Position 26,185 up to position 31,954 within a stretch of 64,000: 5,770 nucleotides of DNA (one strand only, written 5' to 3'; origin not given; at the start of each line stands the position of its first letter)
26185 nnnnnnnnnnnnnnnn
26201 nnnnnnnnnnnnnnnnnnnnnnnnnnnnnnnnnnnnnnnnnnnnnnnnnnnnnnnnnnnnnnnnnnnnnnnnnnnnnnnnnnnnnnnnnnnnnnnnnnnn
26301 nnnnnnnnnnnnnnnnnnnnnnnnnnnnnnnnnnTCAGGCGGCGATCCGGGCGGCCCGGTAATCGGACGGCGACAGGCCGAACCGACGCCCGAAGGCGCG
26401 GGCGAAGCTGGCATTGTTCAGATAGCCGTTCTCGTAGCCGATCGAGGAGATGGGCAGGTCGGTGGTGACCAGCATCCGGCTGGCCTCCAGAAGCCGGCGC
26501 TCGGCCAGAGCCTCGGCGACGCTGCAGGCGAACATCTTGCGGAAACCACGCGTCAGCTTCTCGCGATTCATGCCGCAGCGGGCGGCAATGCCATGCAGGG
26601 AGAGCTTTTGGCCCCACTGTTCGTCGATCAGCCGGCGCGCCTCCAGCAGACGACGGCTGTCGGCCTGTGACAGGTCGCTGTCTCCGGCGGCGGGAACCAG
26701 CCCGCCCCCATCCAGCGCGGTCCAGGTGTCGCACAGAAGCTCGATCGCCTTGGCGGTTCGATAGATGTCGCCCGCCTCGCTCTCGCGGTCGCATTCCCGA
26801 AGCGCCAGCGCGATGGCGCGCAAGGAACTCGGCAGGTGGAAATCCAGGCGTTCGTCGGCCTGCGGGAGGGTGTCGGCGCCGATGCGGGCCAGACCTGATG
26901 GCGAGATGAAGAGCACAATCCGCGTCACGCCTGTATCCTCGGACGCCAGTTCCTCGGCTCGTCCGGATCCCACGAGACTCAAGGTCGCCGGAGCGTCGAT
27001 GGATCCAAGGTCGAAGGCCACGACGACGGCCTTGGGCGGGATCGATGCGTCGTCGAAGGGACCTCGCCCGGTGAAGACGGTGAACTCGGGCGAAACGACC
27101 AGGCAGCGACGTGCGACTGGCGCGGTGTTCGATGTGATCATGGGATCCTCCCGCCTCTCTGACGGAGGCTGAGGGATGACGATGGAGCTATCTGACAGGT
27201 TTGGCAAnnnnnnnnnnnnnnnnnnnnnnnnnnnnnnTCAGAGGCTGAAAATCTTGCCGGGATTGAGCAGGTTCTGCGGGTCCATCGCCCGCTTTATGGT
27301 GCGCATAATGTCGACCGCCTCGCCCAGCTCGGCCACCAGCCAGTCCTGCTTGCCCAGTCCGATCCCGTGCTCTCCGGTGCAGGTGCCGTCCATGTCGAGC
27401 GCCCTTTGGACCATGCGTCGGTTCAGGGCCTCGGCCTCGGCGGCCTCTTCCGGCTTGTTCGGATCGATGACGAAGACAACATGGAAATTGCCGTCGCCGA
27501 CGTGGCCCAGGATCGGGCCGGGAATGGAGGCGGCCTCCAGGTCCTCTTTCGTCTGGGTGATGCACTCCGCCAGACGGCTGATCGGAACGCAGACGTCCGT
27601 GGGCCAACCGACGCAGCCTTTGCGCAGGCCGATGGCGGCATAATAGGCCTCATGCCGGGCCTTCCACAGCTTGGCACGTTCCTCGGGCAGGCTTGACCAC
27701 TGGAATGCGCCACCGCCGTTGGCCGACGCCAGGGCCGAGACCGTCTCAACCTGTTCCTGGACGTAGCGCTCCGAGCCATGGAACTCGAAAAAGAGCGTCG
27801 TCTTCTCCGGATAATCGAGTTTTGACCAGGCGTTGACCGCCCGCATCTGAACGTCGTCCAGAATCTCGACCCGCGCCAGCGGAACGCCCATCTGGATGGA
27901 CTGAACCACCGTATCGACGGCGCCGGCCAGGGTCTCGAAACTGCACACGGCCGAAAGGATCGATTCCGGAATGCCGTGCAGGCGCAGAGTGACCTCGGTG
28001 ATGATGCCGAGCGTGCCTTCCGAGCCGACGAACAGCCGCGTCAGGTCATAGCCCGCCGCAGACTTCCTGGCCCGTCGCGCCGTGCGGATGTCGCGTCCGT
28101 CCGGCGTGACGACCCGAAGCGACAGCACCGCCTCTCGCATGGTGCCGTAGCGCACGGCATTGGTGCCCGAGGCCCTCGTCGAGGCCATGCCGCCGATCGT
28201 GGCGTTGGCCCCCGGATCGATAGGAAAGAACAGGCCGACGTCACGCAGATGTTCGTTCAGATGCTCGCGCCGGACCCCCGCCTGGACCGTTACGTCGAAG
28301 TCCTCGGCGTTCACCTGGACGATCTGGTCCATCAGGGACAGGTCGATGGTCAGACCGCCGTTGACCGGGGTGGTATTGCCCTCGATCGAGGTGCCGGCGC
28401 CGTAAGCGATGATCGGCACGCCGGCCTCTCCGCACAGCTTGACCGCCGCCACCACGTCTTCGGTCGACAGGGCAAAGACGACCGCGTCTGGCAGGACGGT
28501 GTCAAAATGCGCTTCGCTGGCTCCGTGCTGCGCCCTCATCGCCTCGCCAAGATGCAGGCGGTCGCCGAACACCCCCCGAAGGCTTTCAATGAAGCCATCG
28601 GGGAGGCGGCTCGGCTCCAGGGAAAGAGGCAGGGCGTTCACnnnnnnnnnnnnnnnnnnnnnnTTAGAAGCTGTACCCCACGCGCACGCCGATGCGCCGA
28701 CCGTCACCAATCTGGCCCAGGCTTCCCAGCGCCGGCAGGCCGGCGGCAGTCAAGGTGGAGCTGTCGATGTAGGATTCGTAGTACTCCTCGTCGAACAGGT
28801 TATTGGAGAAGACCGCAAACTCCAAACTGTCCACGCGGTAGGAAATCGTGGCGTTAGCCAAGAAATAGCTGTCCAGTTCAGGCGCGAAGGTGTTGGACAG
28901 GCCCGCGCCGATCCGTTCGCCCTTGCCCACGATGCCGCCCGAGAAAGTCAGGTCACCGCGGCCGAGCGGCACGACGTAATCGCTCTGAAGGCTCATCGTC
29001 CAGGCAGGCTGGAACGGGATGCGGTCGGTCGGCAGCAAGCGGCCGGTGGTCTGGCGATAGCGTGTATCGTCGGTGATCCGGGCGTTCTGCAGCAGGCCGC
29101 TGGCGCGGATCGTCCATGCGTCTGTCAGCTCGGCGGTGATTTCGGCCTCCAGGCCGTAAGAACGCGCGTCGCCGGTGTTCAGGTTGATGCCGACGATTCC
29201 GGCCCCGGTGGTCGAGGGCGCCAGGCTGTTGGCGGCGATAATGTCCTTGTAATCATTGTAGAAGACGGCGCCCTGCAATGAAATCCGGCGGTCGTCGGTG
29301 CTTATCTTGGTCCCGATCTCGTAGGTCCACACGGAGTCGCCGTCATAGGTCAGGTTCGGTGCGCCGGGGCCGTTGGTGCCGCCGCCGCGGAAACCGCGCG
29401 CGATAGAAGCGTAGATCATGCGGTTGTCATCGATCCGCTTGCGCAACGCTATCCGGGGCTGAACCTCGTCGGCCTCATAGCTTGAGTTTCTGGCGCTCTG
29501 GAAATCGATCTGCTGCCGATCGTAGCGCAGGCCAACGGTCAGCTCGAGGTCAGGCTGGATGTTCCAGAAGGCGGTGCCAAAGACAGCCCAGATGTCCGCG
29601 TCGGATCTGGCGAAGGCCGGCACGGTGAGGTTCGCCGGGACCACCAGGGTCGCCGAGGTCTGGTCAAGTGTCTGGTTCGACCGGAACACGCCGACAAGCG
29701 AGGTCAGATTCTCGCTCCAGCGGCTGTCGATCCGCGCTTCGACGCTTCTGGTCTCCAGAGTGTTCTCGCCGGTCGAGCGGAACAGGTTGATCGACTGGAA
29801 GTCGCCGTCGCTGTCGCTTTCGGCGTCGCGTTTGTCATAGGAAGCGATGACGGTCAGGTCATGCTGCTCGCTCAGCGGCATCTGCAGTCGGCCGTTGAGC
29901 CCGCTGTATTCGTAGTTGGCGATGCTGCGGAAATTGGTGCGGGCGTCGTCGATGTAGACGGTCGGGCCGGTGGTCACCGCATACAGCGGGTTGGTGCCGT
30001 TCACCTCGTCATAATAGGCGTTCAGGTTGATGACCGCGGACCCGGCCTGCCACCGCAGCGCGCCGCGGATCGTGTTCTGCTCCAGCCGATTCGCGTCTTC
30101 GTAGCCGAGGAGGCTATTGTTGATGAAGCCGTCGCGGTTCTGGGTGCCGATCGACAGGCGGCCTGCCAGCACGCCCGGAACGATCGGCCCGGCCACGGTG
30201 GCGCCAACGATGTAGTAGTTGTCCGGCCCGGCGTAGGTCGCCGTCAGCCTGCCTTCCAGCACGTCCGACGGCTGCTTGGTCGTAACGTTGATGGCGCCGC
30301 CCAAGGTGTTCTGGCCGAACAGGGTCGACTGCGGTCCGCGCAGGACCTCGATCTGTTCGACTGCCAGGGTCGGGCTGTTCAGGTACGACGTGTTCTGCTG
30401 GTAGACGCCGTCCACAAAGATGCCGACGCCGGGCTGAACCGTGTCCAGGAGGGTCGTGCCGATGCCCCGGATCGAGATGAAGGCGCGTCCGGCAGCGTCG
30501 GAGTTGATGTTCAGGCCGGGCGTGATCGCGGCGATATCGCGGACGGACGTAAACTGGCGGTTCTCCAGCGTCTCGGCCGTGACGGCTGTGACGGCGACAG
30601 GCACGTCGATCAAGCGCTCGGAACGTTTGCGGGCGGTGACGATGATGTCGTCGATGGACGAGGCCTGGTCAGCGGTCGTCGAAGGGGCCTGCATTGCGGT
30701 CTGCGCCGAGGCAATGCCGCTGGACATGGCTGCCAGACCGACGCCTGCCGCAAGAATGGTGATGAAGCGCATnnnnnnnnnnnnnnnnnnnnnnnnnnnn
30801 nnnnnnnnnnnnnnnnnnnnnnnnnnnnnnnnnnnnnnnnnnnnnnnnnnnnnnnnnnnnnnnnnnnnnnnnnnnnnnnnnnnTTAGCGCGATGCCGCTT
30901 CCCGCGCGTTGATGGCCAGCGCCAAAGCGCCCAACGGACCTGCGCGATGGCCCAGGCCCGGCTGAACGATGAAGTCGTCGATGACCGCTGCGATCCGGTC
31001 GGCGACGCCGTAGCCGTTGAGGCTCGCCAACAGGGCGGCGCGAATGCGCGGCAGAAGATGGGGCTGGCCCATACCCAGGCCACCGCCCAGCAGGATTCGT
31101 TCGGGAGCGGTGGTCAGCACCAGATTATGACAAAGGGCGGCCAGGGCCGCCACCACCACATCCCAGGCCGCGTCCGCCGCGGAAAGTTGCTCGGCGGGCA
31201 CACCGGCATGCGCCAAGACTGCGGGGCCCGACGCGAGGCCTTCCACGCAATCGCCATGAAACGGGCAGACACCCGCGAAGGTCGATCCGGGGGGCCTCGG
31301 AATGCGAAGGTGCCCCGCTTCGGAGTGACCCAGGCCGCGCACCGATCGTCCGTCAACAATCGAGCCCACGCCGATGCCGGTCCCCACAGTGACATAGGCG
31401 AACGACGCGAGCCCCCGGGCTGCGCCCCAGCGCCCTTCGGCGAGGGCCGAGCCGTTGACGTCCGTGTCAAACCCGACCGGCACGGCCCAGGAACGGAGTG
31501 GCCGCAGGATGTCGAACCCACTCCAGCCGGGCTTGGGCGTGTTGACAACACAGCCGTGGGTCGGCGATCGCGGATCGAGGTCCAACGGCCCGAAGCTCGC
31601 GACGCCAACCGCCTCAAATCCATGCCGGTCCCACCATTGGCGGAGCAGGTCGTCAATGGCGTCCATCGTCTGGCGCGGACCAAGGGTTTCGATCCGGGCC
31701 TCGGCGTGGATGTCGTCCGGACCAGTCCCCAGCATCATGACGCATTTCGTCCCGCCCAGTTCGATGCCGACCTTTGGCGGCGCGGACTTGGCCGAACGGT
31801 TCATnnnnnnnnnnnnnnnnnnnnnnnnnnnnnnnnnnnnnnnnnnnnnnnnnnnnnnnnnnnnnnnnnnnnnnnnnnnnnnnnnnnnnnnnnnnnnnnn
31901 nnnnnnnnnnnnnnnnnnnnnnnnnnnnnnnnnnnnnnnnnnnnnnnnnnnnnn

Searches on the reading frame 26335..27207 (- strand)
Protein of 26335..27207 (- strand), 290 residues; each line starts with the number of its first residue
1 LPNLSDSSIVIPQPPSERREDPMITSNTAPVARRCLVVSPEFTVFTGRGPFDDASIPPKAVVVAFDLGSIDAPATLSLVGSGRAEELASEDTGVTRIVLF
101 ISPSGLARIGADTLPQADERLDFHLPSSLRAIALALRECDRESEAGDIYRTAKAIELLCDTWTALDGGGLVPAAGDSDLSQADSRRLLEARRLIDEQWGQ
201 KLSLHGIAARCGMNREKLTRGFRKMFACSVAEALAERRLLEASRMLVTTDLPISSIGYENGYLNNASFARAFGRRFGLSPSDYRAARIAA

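Call 76: search_protein_families(library=pfam, proteins=[window:26335-27207:-], max_evalue=0.00001)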
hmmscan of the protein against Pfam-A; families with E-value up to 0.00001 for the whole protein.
window:26335-27207:- (290 aa): 2 families
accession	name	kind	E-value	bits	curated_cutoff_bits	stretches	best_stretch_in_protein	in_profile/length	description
PF12833.13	HTH_18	-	9.2e-20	71.2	33.6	1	207-285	1-79/80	Helix-turn-helix domain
PF00165.29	HTH_AraC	-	1.5e-07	31.8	26.6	0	248-284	6-41/42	Bacterial regulatory helix-turn-helix proteins, AraC family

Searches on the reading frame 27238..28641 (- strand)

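Call 6: search_protein_families(library=pfam, proteins=[window:27238-28641:-])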
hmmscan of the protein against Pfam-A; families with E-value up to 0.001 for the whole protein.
window:27238-28641:- (467 aa): 2 families
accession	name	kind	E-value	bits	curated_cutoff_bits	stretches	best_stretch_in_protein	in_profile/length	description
PF02913.24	FAD-oxidase_C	-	1.3e-64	218.7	21.2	1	224-464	1-248/248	FAD linked oxidases, C-terminal domain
PF01565.28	FAD_binding_4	-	6.4e-37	126.8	26.4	1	51-186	1-137/139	FAD binding domain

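Call 7: search_protein_families(library=ncbifam, proteins=[window:27238-28641:-])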
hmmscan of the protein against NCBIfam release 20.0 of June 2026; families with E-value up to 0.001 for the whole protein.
window:27238-28641:- (467 aa): 10 families
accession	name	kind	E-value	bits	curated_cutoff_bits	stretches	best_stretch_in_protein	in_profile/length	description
TIGR00387.1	glcD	equivalog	8.9e-98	327.8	567.9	1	54-463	1-413/413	glycolate oxidase subunit GlcD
NF008408.0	PRK11230.1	equivalog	8.4e-62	209.2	897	1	50-463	55-470/499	glycolate oxidase subunit GlcD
NF049975.1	2HglutDHaseYdiJ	equivalog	2.5e-46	158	1350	2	47-192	48-197/1018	D-2-hydroxyglutarate dehydrogenase YdiJ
NF008439.0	PRK11282.1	equivalog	6.4e-27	94.3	284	1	63-327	11-257/358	glycolate oxidase subunit GlcE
NF053785.1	DcplphribOxDprE1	equivalog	1.8e-17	63.7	500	1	54-231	18-190/449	decaprenylphosphoryl-beta-D-ribose oxidase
TIGR01678.1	FAD_lactone_ox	subfamily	1.1e-12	47.6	396.8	1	56-221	20-178/438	sugar 1,4-lactone oxidase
TIGR01677.1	pln_FAD_oxido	subfamily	1.8e-11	43.2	383.1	1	52-222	35-212/560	FAD-dependent oxidoreductase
TIGR01679.1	bact_FAD_ox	subfamily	1.8e-10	40.3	292.25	1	70-222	28-181/419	FAD-linked oxidoreductase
TIGR01676.1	GLDHase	equivalog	1.9e-10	40.2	458.25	1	61-220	72-224/541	L-galactonolactone dehydrogenase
NF041227.1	BagG_FevA2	exception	5.9e-06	25.2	850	1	51-222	46-208/455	bagremycin/ferroverdin biosynthesis FAD-dependent oxygenase BagG/FevA2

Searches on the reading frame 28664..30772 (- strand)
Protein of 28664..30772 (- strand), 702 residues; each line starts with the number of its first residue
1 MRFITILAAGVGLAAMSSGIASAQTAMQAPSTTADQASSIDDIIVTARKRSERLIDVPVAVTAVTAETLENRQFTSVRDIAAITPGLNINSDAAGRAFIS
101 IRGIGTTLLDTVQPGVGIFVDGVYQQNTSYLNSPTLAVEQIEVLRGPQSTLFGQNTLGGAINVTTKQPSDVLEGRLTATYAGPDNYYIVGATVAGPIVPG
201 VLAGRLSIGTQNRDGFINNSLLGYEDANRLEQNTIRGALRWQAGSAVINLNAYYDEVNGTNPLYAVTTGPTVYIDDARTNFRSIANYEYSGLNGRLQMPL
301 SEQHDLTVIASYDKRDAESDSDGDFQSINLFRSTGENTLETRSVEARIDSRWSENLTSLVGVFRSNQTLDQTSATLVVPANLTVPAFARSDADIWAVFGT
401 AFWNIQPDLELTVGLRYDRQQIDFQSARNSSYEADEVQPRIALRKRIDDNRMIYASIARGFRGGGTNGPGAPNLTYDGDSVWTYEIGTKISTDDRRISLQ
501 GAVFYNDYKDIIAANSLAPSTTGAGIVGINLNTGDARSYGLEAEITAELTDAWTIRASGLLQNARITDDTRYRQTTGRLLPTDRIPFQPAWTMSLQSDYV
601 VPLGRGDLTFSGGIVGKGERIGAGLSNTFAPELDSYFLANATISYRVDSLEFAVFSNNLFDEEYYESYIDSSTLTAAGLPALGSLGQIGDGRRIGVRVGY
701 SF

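Call 6: search_protein_families(library=pfam, proteins=[window:28664-30772:-])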
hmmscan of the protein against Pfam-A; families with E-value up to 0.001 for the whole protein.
window:28664-30772:- (702 aa): 3 families
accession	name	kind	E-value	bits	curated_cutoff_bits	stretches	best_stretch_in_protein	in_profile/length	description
PF00593.30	TonB_dep_Rec_b-barrel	-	1.1e-37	131.3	27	1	231-653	11-430/436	TonB dependent receptor-like, beta-barrel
PF07715.20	Plug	-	4.7e-22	78.9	23.9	1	54-160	2-107/107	TonB-dependent Receptor Plug Domain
PF14905.12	OMP_b-brl_3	-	2.2e-06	27.5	27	0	499-599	231-334/408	Outer membrane protein beta-barrel family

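Call 7: search_protein_families(library=ncbifam, proteins=[window:28664-30772:-])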
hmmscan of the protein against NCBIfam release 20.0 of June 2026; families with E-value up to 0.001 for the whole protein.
window:28664-30772:- (702 aa): 32 families (the best 25 are shown)
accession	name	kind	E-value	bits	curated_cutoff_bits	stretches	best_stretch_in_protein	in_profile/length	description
TIGR01783.1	TonB-siderophor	subfamily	4.8e-55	187.4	223.5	2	409-702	377-649/649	TonB-dependent siderophore receptor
TIGR01785.1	TonB-hemin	subfamily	2e-41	142.2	316.85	2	339-702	304-677/677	TonB-dependent heme/hemoglobin receptor family protein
TIGR01786.1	TonB-hemlactrns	subfamily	4.6e-37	127.7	323.75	1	41-673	1-695/719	TonB-dependent hemoglobin/transferrin/lactoferrin family receptor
NF053590.1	TonB_dep_TOL0244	equivalog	3.4e-26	92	645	1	42-666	12-582/604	TOL_0244 family TonB-dependent receptor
NF010010.0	PRK13483.1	equivalog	6.9e-25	87.1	927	1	25-558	16-542/660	ligand-gated channel protein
NF007465.0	PRK10044.1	equivalog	1.7e-23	82.7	803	2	45-170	67-191/726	ferrichrome porin FhuA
NF007349.0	PRK09840.1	equivalog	5.8e-21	74.2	686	2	469-667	554-736/760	catecholate siderophore receptor Fiu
NF007478.2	PRK10064.1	equivalog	2.9e-19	68.8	745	1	18-179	10-171/663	catecholate siderophore receptor CirA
NF050067.1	TonBEntbctnRecCfrA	equivalog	7.9e-18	64.1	1200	1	25-175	11-167/698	TonB-dependent ferric enterobactin receptor CfrA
NF049944.1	TonB_dep_PUIUD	equivalog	2e-16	59.5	850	2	393-551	392-560/686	TonB-dependent receptor, PUIUD motif-type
TIGR01779.1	TonB-B12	equivalog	3.6e-16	58.8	599.7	1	15-212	5-198/614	TonB-dependent vitamin B12 receptor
NF010038.0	PRK13513.1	equivalog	2.3e-15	56.2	942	1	19-207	14-211/659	ligand-gated channel protein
NF010048.1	PRK13524.1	subfamily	4.5e-15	55.2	493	1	21-185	20-195/744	FepA family TonB-dependent siderophore receptor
TIGR04056.1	OMP_RagA_SusC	subfamily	6.1e-15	54.6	368.25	2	36-169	74-207/981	SusC/RagA family TonB-linked outer membrane protein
NF010011.0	PRK13484.1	equivalog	1.1e-14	53.7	1197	1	17-167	8-160/682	IreA family TonB-dependent siderophore receptor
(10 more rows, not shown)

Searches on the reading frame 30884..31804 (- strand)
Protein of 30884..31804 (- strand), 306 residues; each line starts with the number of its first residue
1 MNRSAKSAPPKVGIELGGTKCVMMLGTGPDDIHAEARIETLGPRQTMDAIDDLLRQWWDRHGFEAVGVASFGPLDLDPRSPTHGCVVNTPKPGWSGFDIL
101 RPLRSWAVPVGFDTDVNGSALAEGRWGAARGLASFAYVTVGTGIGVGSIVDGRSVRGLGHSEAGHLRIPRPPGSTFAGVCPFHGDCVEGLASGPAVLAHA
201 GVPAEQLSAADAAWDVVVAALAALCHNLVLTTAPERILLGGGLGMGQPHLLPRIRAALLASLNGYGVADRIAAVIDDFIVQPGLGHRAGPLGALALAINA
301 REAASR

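Call 6: search_protein_families(library=pfam, proteins=[window:30884-31804:-])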
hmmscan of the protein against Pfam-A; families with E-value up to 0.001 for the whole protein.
window:30884-31804:- (306 aa): 1 family
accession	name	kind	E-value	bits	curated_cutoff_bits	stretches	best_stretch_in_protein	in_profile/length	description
PF00480.26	ROK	-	2.3e-43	149.3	22.9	1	12-298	2-292/294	ROK family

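Call 7: search_protein_families(library=ncbifam, proteins=[window:30884-31804:-])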
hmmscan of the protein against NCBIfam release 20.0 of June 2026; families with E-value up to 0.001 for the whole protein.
window:30884-31804:- (306 aa): 12 families
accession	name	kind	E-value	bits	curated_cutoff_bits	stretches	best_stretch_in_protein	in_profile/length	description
NF045550.1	FrctkaseScrK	equivalog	9.6e-59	199.2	400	1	14-299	8-289/293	fructokinase ScrK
TIGR00744.1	ROK_glcA_fam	subfamily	9.4e-17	61.2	260.35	1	12-201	1-191/318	ROK family glucokinase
NF045551.1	GK_Pyrobac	equivalog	1.8e-14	53.8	500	1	13-157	4-135/294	ATP-dependent glucokinase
NF003461.0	PRK05082.1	subfamily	8.4e-10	38.5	283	1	14-265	6-264/291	N-acetylmannosamine kinase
NF042998.1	bglucokin_BglK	equivalog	1.3e-07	31.1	550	1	106-158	94-146/291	beta-glucoside kinase BglK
NF049930.1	TransRegMlc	equivalog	1.3e-06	28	530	1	107-201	186-278/405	sugar metabolism global transcriptional regulator Mlc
NF007108.0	PRK09557.1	equivalog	2.7e-06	26.9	443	1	11-170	3-163/303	fructokinase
NF047937.1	TransRegNagC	equivalog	1.9e-05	24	650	1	81-201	153-272/399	DNA-binding transcriptional regulator NagC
NF047821.1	NactlManKinNanK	equivalog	5e-05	23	450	1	112-249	102-249/288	N-acetylmannosamine kinase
NF009835.0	PRK13310.1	equivalog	0.00011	21.6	380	0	13-169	4-161/303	N-acetylglucosamine kinase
NF007251.0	PRK09698.1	equivalog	0.00042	19.6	253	1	11-197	8-194/304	allose kinase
NF045942.1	PolPhglucPhase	equivalog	0.00048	19.9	250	0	108-168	100-156/242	polyphosphate--glucose phosphotransferase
